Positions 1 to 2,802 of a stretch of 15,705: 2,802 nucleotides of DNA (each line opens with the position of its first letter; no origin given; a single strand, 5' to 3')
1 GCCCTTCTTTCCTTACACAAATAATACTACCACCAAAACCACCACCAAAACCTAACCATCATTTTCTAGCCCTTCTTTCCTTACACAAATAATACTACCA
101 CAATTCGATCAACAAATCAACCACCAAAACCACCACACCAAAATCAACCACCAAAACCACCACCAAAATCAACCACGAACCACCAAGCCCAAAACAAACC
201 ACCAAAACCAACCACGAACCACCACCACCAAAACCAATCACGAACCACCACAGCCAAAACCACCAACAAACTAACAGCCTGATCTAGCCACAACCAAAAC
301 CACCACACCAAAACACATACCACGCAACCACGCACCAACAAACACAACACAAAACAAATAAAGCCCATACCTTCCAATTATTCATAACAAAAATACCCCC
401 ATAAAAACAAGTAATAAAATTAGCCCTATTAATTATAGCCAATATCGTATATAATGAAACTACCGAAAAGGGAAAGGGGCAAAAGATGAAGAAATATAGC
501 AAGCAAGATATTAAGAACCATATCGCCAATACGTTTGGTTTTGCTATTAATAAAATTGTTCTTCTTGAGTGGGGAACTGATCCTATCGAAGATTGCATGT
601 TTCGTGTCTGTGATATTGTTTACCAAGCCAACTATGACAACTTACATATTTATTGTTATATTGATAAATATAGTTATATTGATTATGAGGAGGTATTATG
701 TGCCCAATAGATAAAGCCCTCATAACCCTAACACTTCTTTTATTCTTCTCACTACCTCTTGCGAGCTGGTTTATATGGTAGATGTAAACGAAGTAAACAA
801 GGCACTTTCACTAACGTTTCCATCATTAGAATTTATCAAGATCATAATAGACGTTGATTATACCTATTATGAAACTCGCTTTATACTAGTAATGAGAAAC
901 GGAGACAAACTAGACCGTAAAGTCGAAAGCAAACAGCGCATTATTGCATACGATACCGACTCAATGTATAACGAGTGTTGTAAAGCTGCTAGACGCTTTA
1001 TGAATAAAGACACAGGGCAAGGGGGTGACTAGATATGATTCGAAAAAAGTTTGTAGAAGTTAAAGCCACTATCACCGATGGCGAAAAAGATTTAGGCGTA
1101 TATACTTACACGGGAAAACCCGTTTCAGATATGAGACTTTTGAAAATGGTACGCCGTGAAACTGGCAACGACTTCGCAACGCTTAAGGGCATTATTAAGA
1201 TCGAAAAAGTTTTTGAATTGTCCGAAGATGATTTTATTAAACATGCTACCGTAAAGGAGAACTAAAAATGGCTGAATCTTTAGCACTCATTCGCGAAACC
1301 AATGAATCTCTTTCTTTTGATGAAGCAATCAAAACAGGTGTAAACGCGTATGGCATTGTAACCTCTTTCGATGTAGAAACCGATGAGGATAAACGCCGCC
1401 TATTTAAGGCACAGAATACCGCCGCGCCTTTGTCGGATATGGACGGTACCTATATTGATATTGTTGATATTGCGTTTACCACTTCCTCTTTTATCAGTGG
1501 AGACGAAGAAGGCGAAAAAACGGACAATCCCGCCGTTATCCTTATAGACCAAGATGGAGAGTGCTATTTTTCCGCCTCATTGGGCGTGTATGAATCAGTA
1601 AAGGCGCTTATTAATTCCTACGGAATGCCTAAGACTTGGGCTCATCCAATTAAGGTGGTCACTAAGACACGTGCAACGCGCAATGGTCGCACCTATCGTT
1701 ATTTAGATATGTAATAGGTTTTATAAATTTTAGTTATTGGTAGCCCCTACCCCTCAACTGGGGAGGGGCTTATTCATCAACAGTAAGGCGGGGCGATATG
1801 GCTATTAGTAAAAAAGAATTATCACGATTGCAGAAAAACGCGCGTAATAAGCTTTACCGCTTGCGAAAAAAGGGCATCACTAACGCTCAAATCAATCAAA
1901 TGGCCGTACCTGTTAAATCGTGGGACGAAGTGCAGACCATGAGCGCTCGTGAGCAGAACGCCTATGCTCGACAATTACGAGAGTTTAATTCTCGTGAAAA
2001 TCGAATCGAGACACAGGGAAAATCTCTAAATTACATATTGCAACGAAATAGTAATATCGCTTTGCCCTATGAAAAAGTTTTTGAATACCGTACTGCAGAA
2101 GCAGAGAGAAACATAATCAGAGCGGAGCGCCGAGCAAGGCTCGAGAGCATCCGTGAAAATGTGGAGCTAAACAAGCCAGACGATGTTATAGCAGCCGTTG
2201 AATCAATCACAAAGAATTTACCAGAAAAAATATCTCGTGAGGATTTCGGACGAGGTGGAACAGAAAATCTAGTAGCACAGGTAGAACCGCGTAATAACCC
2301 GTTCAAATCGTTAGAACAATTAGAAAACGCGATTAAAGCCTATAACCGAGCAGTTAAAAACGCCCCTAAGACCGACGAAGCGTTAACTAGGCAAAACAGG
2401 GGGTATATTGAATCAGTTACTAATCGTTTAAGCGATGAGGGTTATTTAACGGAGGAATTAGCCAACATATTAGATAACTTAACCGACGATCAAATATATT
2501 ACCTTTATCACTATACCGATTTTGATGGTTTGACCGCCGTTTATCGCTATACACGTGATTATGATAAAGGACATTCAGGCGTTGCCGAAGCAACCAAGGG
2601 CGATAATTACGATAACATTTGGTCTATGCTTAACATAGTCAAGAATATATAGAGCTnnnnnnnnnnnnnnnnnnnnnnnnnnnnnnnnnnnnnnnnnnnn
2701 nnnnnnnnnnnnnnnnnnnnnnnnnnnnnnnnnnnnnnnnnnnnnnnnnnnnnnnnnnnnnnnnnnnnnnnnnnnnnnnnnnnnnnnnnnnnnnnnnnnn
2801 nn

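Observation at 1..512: Unusually long (~512 bp) ITR with duplicated 33-bp terminal box and a CA-only array of A-tracts phased at ~13 bp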

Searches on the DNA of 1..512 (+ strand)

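Call 64: search_dna_similar(query=window:1-512:+, collection=phages, mode=distant, max_evalue=0.001, max_rows=15)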
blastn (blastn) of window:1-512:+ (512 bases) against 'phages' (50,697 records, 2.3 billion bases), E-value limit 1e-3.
No match.

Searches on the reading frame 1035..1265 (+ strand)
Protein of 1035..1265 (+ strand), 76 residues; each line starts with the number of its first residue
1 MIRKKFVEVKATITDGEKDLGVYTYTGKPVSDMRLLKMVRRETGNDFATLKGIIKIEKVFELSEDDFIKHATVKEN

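Call 8: search_protein_families(library=pfam, proteins=[window:1035-1265:+], max_evalue=0.01)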
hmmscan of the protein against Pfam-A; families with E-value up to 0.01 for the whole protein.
window:1035-1265:+ (76 aa): 0 families

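Call 34: search_protein_families(library=phrogs, proteins=[window:1035-1265:+], max_evalue=0.01)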
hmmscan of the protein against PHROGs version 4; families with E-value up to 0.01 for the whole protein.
window:1035-1265:+ (76 aa): 0 families

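Call 36: find_homologous_proteins(query=window:1035-1262:+, max_evalue=0.001)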
Query window:1035-1262:+ (76 aa): 173 proteins with E <= 0.001 among 174 candidates; the best 120 are listed.
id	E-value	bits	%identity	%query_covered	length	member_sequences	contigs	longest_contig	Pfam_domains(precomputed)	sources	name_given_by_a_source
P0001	3.0e-39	149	96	100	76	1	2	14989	-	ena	-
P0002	6.0e-39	148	93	100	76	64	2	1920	-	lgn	-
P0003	9.5e-39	148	93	100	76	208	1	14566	-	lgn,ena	-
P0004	2.0e-38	147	93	100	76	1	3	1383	-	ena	-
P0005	3.0e-38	146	93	100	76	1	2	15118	-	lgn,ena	-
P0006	4.7e-38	146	93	100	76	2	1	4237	-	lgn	-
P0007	4.7e-38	145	92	100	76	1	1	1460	-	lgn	-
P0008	8.2e-38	145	95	100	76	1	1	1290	-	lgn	-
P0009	8.2e-38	145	93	100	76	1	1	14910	-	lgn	-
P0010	8.9e-38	145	93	100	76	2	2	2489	-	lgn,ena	-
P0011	9.0e-38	145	89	100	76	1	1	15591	-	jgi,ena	jgi:hypothetical protein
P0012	1.3e-37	144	92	100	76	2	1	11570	-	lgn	-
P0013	1.6e-37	144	91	100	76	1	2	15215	-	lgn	-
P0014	1.9e-37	144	92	100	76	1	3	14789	-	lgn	-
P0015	2.0e-37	144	92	100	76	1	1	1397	-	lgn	-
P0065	1.3e-35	138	89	100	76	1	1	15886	-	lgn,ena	-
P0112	5.6e-34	133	86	100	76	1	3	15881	-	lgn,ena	-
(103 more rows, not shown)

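Call 37: search_protein_families(library=pfam, proteins=[window:1035-1262:+], max_evalue=10)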
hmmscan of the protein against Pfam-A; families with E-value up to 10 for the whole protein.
window:1035-1262:+ (76 aa): 0 families

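Call 38: find_encoding_contigs(protein=window:1035-1265:+, flank=3000, max_places=10)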
Protein window:1035-1265:+ (76 aa): 5 contigs read that carry it; 5 places shown.
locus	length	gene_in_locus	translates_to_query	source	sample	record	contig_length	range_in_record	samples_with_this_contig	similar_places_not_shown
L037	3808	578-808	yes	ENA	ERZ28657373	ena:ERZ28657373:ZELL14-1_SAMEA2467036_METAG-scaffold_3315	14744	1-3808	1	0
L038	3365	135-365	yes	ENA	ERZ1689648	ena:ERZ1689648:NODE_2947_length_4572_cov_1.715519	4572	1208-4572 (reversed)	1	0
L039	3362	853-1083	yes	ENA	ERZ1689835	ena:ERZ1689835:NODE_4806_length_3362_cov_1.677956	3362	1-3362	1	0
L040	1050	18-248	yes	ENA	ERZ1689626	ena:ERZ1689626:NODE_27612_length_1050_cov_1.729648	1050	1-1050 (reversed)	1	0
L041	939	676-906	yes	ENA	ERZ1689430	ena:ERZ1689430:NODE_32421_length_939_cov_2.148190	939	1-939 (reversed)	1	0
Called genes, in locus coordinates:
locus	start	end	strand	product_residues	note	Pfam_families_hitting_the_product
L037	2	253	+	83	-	?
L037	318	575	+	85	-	-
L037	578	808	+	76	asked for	-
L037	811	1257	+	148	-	PF17427:Phi29_Phage_SSB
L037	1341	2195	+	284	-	-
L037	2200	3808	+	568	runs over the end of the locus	PF03175:DNA_pol_B_2, PF03337:Pox_F12L (weak)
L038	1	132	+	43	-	?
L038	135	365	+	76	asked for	-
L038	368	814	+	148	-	PF17427:Phi29_Phage_SSB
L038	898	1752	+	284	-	-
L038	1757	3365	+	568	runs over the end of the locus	PF03175:DNA_pol_B_2, PF03337:Pox_F12L (weak)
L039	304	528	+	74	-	-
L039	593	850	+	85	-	-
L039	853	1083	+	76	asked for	-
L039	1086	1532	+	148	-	PF17427:Phi29_Phage_SSB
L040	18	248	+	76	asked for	-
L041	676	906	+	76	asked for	-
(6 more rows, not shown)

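Call 49: search_solved_structures(query=A1, max_evalue=10, show_alignments=2)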
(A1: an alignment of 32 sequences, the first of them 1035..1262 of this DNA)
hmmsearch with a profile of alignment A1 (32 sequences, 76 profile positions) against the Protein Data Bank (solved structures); distinct sequences matched with E-value up to 10: 0.

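Call 54: predict_structure(alignment_id=A1)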
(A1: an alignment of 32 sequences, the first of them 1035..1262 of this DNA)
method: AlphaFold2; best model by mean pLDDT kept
length: 76 residues; sequences in the alignment: 32
mean_pLDDT: 71.8   pTM: 0.53
mean pLDDT of the five models: 71.8, 70.1, 68.6, 62.4, 58.5
residues with pLDDT >= 90: 0; 70-90: 48; 50-70: 27; < 50: 1
segments of 3 or more residues with pLDDT < 50: none
pLDDT, mean of each block of 10 residues (from residue 1): 65 78 78 82 79 68 61 57
secondary structure, 60 per line:
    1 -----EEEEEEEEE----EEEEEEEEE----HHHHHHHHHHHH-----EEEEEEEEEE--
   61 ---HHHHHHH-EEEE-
elements in order: E6-14 E19-27 H32-43 E49-58 H64-70 E72-75

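Call 56: fold_search(model_id=the predicted structure, library=pdb)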
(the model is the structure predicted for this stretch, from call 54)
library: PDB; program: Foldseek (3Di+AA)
matches with E <= 10: 129; with E <= 0.001: 0
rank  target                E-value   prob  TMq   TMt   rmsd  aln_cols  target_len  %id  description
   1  2jxt_MODEL_1_A        3.1e-01  0.63  0.40  0.37   4.8        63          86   16  Solution structure of 50S ribosomal protein LX from Methanobacterium thermoautotrophicum. Northeast Structural (released 2007-12-11)
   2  8pw4_A                4.1e-01  0.80  0.54  0.50   9.8        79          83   18  Protein p6 from bacteriophage phi29, C-terminal delta20 truncated version (released 2024-01-17)
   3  4adx_G                6.9e-01  0.47  0.41  0.40   4.5        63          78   16  The Cryo-EM Structure of the Archaeal 50S Ribosomal Subunit in Complex with Initiation Factor 6 (released 2012-02-08)
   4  2qqc_B                8.3e-01  0.33  0.41  0.31   4.7        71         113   17  E109Q mutant of Pyruvoyl-dependent Arginine Decarboxylase from Methanococcus jannashii (released 2008-03-18)
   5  6ds5_A                1.0e+00  0.03  0.18  0.11  16.9        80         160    8  Cryo EM structure of human SEIPIN (released 2018-10-24)
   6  4njc_C                1.1e+00  0.13  0.28  0.36   5.5        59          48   19  RNA Polymerase interacting protein YkzG from Geobacillus stearothermophilus (released 2014-08-20)
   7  2qqd_F                1.2e+00  0.20  0.38  0.24   5.0        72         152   15  N47A mutant of Pyruvoyl-dependent Arginine Decarboxylase from Methanococcus jannashii (released 2008-03-18)
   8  1n2m_D                1.2e+00  0.18  0.33  0.21   5.2        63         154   16  The S53A Proenzyme Structure of Methanococcus jannaschii. (released 2003-03-25)
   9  1n2m_C                1.2e+00  0.13  0.28  0.18   6.0        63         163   24  The S53A Proenzyme Structure of Methanococcus jannaschii. (released 2003-03-25)
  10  1vdx                  1.2e+00  0.03  0.20  0.11  14.8        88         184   17  Crystal Structure of a Pyrococcus horikoshii protein with similarities to 2'5' RNA-ligase (released 2005-04-12)
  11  2qqd_C                1.3e+00  0.30  0.44  0.26   4.4        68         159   15  N47A mutant of Pyruvoyl-dependent Arginine Decarboxylase from Methanococcus jannashii (released 2008-03-18)
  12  2qqd_B                1.3e+00  0.25  0.43  0.32   4.8        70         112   21  N47A mutant of Pyruvoyl-dependent Arginine Decarboxylase from Methanococcus jannashii (released 2008-03-18)
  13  1n2m_E                1.3e+00  0.21  0.39  0.23   5.3        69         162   20  The S53A Proenzyme Structure of Methanococcus jannaschii. (released 2003-03-25)
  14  1n2m_B                1.3e+00  0.13  0.28  0.18   6.0        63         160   24  The S53A Proenzyme Structure of Methanococcus jannaschii. (released 2003-03-25)
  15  1n2m_F                1.3e+00  0.12  0.29  0.19   5.9        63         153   24  The S53A Proenzyme Structure of Methanococcus jannaschii. (released 2003-03-25)
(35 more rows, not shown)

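Call 59: find_encoding_contigs(protein=P0065, flank=2500, max_places=4)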
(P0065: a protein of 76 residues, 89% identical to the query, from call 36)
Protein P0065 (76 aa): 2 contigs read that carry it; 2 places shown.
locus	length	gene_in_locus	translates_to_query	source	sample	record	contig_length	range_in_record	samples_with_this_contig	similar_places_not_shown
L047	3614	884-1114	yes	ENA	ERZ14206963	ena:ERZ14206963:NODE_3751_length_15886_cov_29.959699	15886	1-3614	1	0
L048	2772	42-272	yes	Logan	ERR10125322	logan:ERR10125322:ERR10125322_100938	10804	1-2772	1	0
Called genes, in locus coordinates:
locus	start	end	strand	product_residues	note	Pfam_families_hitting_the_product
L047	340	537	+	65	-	-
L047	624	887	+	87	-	-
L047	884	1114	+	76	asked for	-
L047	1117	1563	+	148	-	PF17427:Phi29_Phage_SSB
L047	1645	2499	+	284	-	-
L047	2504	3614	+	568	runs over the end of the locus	PF03175:DNA_pol_B_2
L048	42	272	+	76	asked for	-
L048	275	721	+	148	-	PF17427:Phi29_Phage_SSB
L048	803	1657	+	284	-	-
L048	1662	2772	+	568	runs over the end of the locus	PF03175:DNA_pol_B_2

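Call 60: find_encoding_contigs(protein=P0112, flank=2500, max_places=4)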
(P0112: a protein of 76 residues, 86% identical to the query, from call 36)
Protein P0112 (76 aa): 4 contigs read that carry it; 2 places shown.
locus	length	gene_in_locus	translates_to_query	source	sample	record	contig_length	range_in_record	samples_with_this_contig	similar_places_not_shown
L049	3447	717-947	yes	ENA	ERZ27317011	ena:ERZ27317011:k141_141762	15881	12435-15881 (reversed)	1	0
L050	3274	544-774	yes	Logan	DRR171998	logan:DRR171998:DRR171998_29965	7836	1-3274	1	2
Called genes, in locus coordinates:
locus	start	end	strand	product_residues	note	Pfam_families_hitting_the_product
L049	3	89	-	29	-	?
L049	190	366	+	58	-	-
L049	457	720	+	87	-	-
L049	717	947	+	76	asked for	-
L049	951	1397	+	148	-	PF17427:Phi29_Phage_SSB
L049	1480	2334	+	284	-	-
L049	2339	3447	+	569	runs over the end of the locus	PF03175:DNA_pol_B_2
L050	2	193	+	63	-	?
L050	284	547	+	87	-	-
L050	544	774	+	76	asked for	-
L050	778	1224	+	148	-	PF17427:Phi29_Phage_SSB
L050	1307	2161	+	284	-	-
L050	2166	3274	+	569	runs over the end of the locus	PF03175:DNA_pol_B_2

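Call 73: fold_search(model_id=the predicted structure, library=viral)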
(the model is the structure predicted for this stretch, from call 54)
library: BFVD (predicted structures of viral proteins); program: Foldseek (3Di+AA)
matches with E <= 10: 909; with E <= 0.001: 0
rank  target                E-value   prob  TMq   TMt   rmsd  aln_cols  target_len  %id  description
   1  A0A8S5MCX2            5.6e-02  0.91  0.43  0.43   5.1        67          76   21  Uncharacterized protein [Podoviridae sp. cty0j11]
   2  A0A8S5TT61            5.9e-02  0.96  0.48  0.44   5.1        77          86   19  Uncharacterized protein [Podoviridae sp. ct1ev3]
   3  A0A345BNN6            6.3e-02  0.66  0.38  0.37  11.3        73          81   20  (no name in the UniProt tables at hand)
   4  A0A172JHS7            7.9e-02  0.82  0.44  0.19   9.5        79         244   15  Metallophosphatase [Bacillus phage AR9]
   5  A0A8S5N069            8.4e-02  0.75  0.42  0.38  10.3        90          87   16  Uncharacterized protein [Podoviridae sp. ctval4]
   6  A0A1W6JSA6            9.4e-02  0.96  0.54  0.41   7.9        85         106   16  Uncharacterized protein [Bacillus phage Harambe]
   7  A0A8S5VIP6            1.1e-01  0.84  0.45  0.41   6.1        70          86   20  Uncharacterized protein [Podoviridae sp. ct9H612]
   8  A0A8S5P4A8            1.1e-01  0.75  0.45  0.37   9.2        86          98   17  Uncharacterized protein [Podoviridae sp. ctQZJ2]
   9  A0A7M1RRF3            1.2e-01  0.91  0.51  0.42   5.7        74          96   18  Double-strand binding protein [Bacillus phage DLc1]
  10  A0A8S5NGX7            1.2e-01  0.66  0.41  0.36   8.4        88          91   20  Histone-like Protein p6 [Podoviridae sp. ct2nF21]
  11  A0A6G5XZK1            1.3e-01  0.60  0.41  0.34   8.9        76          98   12  (no name in the UniProt tables at hand)
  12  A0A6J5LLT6            1.4e-01  0.82  0.41  0.45   5.7        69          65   16  Uncharacterized protein [uncultured Caudovirales phage]
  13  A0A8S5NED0            1.5e-01  0.96  0.56  0.49   6.2        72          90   21  Uncharacterized protein [virus sp. ctSf81]
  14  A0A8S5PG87            1.5e-01  0.57  0.39  0.33   9.9        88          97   17  Uncharacterized protein [Podoviridae sp. ctHkH8]
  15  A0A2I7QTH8            1.9e-01  0.82  0.44  0.13   3.9        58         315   12  (no name in the UniProt tables at hand)
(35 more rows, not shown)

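Call 96: search_protein_representatives(alignment_id=A1)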
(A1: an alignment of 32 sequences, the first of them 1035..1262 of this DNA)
Query: 32 sequences, 76 profile positions. Proteins with E-value up to 0.001 (for the whole library): 4; up to 1e-10: 3; up to 1e-30: 1. The best 4 are listed.
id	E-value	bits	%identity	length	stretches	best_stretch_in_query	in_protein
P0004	4.5e-44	164.4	-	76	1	1-76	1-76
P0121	4.6e-19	84.3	-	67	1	1-56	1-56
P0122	2.5e-13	65.9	-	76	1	2-72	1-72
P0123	1.8e-04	37.5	-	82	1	3-72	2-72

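Call 98: search_protein_families(library=pfam, proteins=[P0122, P0123], max_evalue=10)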
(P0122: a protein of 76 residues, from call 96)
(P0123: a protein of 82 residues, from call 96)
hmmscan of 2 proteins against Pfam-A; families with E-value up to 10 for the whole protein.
P0122 (76 aa): 0 families

P0123 (82 aa): 1 family
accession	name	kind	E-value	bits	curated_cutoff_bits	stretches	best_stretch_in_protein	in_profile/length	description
PF20762.2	DUF6836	-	0.021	15.7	24.2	1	4-58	10-67/115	Domain of unknown function (DUF6836)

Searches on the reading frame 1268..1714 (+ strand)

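Call 8: search_protein_families(library=pfam, proteins=[window:1268-1714:+], max_evalue=0.01)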
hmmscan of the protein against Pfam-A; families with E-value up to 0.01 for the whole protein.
window:1268-1714:+ (148 aa): 1 family
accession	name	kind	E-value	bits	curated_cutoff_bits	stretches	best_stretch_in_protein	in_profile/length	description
PF17427.7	Phi29_Phage_SSB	-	1.1e-10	42.2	25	1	31-143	8-117/123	Phage Single-stranded DNA-binding protein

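Call 34: search_protein_families(library=phrogs, proteins=[window:1268-1714:+], max_evalue=0.01)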
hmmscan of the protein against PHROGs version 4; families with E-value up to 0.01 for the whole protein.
window:1268-1714:+ (148 aa): 2 families
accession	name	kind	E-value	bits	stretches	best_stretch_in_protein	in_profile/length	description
phrog_6243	-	DNA, RNA and nucleotide metabolism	2.5e-19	70.6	1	28-143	43-157/166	single strand DNA binding protein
phrog_14995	-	DNA, RNA and nucleotide metabolism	0.00098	20.5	1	30-136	5-110/122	single strand DNA binding protein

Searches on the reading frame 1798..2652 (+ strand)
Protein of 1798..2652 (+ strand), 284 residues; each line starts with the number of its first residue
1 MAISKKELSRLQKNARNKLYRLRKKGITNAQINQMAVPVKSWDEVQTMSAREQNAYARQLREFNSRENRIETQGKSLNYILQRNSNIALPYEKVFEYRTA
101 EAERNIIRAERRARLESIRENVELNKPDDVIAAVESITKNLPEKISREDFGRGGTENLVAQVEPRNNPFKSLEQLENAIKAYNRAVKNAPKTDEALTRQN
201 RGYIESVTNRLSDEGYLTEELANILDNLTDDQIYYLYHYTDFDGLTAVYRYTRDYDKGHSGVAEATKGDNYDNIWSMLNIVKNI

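Call 8: search_protein_families(library=pfam, proteins=[window:1798-2652:+], max_evalue=0.01)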
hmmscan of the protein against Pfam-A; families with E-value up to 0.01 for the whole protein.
window:1798-2652:+ (284 aa): 1 family
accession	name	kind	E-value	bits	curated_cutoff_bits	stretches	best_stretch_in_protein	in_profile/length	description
PF13428.12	TPR_14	-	0.0098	16.9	23.5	0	172-198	14-40/44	Tetratricopeptide repeat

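Call 34: search_protein_families(library=phrogs, proteins=[window:1798-2652:+], max_evalue=0.01)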
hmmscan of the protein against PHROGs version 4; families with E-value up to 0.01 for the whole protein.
window:1798-2652:+ (284 aa): 0 families

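Call 37: search_protein_families(library=pfam, proteins=[window:1798-2649:+], max_evalue=10)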
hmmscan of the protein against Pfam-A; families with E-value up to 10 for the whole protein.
window:1798-2649:+ (284 aa): 10 families
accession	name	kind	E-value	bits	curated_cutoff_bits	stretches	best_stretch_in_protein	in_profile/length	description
PF13428.12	TPR_14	-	0.0098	16.9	23.5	1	172-198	14-40/44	Tetratricopeptide repeat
PF13414.12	TPR_11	-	0.011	15.8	26.8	1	170-195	5-30/42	TPR repeat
PF00515.34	TPR_1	-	0.016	15.4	27.8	1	170-191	12-33/34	Tetratricopeptide repeat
PF13181.12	TPR_8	-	0.025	15.2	25.7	1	170-191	12-33/34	Tetratricopeptide repeat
PF05852.16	DUF848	-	0.056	14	25.3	1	169-233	52-116/145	Gammaherpesvirus protein of unknown function (DUF848)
PF06570.16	DUF1129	-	0.058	13.4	29.1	1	196-230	2-36/207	Protein of unknown function (DUF1129)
PF08334.16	T2SSG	-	0.081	13.4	21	1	171-221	17-65/108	Type II secretion system (T2SS), protein G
PF23237.1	HYR_4C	-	0.42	11.3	27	1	230-252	48-70/73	HYR-like domain with 4 cysteines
PF17675.6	APG6_N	-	0.82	10.6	45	0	5-73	52-124/132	Apg6 coiled-coil region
PF05008.21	V-SNARE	-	3.6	8.5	25.9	1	7-75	25-89/92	Vesicle transport v-SNARE protein N-terminus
